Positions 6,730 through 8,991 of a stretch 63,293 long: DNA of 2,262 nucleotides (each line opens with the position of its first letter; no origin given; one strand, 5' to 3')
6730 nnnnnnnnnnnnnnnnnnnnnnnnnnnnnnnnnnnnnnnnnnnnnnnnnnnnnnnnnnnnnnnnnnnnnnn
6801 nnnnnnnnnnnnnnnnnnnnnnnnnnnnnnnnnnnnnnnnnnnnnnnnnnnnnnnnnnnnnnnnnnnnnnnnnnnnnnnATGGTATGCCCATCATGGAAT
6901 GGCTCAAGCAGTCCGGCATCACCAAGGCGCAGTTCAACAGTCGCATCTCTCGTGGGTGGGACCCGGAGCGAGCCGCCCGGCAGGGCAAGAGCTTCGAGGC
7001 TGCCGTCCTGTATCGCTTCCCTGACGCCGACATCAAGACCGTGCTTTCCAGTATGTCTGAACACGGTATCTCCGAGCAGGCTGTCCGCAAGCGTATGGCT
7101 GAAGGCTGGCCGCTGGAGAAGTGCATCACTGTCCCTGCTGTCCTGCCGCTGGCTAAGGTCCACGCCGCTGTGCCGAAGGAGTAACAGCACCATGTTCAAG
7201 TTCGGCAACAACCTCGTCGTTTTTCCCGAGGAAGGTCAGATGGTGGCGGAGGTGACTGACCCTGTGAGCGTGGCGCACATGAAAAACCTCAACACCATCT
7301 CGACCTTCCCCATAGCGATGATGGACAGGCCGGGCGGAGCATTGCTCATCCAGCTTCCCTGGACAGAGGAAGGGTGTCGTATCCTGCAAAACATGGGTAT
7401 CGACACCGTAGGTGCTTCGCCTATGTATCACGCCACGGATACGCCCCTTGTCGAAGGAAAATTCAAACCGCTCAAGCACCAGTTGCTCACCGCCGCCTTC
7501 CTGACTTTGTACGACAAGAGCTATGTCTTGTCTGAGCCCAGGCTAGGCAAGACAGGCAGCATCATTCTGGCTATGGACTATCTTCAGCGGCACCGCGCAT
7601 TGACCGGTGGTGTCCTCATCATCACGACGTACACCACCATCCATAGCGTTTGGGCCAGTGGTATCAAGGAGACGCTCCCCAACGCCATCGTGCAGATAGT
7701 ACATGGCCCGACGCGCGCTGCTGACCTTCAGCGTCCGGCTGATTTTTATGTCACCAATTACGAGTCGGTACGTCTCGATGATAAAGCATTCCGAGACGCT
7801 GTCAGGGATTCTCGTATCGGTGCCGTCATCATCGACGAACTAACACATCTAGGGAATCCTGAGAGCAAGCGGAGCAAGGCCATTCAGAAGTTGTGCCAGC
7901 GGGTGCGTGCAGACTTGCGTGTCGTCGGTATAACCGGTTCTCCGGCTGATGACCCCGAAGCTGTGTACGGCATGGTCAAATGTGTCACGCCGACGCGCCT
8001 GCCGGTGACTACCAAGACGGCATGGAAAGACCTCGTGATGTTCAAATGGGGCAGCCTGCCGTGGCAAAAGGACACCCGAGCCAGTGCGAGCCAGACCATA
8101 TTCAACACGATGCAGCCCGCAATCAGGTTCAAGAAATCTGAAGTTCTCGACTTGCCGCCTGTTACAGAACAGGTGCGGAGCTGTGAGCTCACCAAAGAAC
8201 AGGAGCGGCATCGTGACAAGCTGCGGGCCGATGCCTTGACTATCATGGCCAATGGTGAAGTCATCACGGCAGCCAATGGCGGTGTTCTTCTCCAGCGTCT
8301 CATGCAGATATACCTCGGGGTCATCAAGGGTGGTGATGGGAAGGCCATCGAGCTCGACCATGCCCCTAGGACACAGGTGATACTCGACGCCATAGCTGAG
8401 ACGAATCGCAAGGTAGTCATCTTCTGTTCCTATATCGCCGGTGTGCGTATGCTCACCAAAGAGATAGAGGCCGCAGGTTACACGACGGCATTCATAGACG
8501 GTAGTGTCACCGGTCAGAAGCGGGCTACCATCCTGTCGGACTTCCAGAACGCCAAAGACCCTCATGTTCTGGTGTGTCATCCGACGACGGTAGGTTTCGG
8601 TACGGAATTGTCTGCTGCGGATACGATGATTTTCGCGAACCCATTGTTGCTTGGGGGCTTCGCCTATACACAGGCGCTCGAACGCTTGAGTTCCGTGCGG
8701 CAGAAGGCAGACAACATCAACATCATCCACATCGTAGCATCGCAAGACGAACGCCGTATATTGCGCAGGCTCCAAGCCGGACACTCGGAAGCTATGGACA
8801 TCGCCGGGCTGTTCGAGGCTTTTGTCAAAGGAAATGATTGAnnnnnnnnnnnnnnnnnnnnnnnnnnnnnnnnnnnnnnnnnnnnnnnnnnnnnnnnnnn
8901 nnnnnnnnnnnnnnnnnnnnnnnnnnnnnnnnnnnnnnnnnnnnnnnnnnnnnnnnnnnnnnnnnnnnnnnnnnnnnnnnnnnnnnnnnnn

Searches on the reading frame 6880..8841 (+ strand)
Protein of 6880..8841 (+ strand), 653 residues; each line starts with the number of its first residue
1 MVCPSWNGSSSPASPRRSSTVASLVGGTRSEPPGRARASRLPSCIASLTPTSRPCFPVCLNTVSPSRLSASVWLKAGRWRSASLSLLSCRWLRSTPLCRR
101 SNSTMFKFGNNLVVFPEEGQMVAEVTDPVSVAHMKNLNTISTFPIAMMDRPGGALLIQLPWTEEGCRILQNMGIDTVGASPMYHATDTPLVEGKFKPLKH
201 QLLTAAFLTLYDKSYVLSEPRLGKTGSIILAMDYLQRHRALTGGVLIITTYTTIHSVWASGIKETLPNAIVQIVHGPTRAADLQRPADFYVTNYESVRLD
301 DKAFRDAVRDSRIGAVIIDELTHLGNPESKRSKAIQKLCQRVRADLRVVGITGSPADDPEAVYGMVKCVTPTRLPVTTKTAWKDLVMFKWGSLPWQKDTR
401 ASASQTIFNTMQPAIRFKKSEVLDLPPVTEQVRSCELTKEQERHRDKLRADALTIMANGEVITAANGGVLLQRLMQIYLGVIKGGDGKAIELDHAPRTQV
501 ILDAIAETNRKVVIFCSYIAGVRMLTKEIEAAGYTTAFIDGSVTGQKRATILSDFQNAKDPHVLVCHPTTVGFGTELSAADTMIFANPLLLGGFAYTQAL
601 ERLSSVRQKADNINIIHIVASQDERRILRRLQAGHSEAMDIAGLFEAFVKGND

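Call 18: search_protein_families(library=phrogs, proteins=[window:6880-8841:+], max_evalue=0.001)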
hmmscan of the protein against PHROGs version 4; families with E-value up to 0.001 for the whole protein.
window:6880-8841:+ (653 aa): 3 families
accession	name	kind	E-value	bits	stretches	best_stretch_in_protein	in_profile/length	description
phrog_62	-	DNA, RNA and nucleotide metabolism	9.7e-71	239.8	1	187-637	687-1128/1881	DNA helicase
phrog_16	-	DNA, RNA and nucleotide metabolism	2.4e-19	70.1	1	192-588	268-569/986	DNA helicase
phrog_29996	-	unknown function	5.1e-15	55.5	1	220-612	751-1134/1189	-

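Call 44: find_related_loci(query=window:7192-8841:+, collection=viral_contigs, flank=1500)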
Query window:7192-8841:+ (549 aa) in viral_contigs; peptide patterns used: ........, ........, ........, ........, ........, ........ (x = any residue, [..] = any of these).
27 stretches matched a pattern; 21 encode a relative of the query (tblastn E <= 1e-3); 19 distinct loci.
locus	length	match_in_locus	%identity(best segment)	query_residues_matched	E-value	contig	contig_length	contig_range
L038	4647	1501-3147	99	1-549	0e+0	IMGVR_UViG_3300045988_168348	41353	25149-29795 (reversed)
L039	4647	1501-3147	99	1-549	0e+0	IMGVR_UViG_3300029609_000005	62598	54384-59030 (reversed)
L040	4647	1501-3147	96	1-549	0e+0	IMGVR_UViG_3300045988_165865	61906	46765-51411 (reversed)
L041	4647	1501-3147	97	1-549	0e+0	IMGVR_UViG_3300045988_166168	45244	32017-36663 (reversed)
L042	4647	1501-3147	96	1-549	0e+0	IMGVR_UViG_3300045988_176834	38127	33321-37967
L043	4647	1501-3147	96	1-549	0e+0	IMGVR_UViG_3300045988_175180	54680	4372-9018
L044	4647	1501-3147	96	1-549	0e+0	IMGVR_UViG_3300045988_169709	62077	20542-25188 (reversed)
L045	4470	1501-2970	51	52-544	2e-166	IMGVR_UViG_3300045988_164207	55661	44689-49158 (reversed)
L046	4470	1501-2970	51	52-544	2e-166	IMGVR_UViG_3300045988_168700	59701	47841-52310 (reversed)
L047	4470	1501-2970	50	52-544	7e-165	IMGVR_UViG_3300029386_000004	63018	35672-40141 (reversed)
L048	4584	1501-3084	47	6-542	4e-164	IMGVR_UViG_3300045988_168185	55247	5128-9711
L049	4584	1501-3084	47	6-542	6e-164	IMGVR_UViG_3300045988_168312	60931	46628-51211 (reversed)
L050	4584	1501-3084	47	6-542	1e-163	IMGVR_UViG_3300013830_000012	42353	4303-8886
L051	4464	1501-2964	50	52-542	2e-163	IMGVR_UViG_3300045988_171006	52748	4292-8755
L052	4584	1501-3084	47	6-542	3e-163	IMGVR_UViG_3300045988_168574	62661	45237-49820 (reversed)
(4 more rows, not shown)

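Call 48: search_dna_similar(query=window:7192-8841:+, collection=phages, mode=protein, max_rows=15)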
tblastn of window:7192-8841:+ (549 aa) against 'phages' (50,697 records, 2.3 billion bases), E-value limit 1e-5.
Records with a match: 427; places in all: 427; records where one place covers at least 80% of the query: 65.
Best place of each record, by identity: <60% 427.
By first word of the organism name: Staphylococcus 88; Bacteroides 45; Streptococcus 42; Pseudomonas 32; Gordonia 26; Vibrio 23; Bacillus 19; Xanthomonas 14; Corynebacterium 14; phage 10; and 53 more.
By host as written in the record: - 52; Staphylococcus aureus 34; Gordonia rubripertincta NRRL B-16540 16; Pseudomonas aeruginosa 15; Corynebacterium xerosis 13; Serratia marcescens 8; Achromobacter sp. 8; Xanthomonas arboricola pv. juglandis IVIA 1317-1a 6; and 200 more.
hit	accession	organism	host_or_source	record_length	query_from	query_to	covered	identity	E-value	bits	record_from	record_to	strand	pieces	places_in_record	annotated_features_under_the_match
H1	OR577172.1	Pseudomonas phage Rollin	Pseudomonas aeruginosa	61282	27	543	94%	28.9%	3e-52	198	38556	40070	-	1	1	hypothetical protein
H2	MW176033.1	Acinetobacter phage Effie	Acinetobacter calcoaceticus ATCC23055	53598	76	543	85%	30.1%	8e-49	187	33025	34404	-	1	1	420: hypothetical protein | 430: hypothetical protein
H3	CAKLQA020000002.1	Acinetobacter phage MD-2021a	not known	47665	76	543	85%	30.1%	1e-48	187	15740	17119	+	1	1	phage-related DNA helicase | Uncharacterised protein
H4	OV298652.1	Acinetobacter phage MD-2021a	not known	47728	76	543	85%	30.1%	1e-48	187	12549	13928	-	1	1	phage-related DNA helicase | Uncharacterised protein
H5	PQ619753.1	Acinetobacter phage HHU4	Acinetobacter baumannii H4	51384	76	543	85%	30.1%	1e-48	187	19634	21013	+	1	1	DNA helicase | hypothetical protein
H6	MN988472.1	Rhizobium phage RHph_TM3_14A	Rhizobium etli T3_14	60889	39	528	89%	28.7%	1e-48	187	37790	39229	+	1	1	SNF2 family helicase protein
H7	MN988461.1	Rhizobium phage RHph_TM27A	Rhizobium phaseoli N831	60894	39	528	89%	28.7%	1e-48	187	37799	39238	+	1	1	SNF2 family helicase protein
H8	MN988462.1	Rhizobium phage RHph_TM27B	Rhizobium phaseoli N831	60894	39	528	89%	28.7%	1e-48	187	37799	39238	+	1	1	SNF2 family helicase protein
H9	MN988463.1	Rhizobium phage RHph_TM29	Rhizobium phaseoli N931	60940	39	528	89%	28.7%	1e-48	187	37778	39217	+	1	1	SNF2 family helicase protein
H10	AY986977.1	Xanthomonas phage Xp15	-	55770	85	542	83%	30.3%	2e-49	189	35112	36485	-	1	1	possible DNA helicase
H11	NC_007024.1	Xanthomonas phage Xp15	Xanthomonas campestris pv. pelargonii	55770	85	542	83%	30.3%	2e-49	189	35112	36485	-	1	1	possible DNA helicase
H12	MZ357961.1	Bacillus phage Flasso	Bacillus cereus MCR1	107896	29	536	93%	23.2%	5e-14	82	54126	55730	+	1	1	helicase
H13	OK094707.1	Pseudomonas phage YMC17/07/R4900a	Pseudomonas aeruginosa YMC17/07/R4900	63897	55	484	78%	27.2%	1e-17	93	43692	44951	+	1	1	putative helicase | hypothetical protein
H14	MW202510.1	Caudoviricetes sp.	Manatee Spring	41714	89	516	78%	27.2%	2e-16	89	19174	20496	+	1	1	ATP dependent DNA helicase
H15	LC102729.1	Pseudomonas phage phiR18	-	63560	55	484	78%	26.9%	8e-18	94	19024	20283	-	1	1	hypothetical protein (x2)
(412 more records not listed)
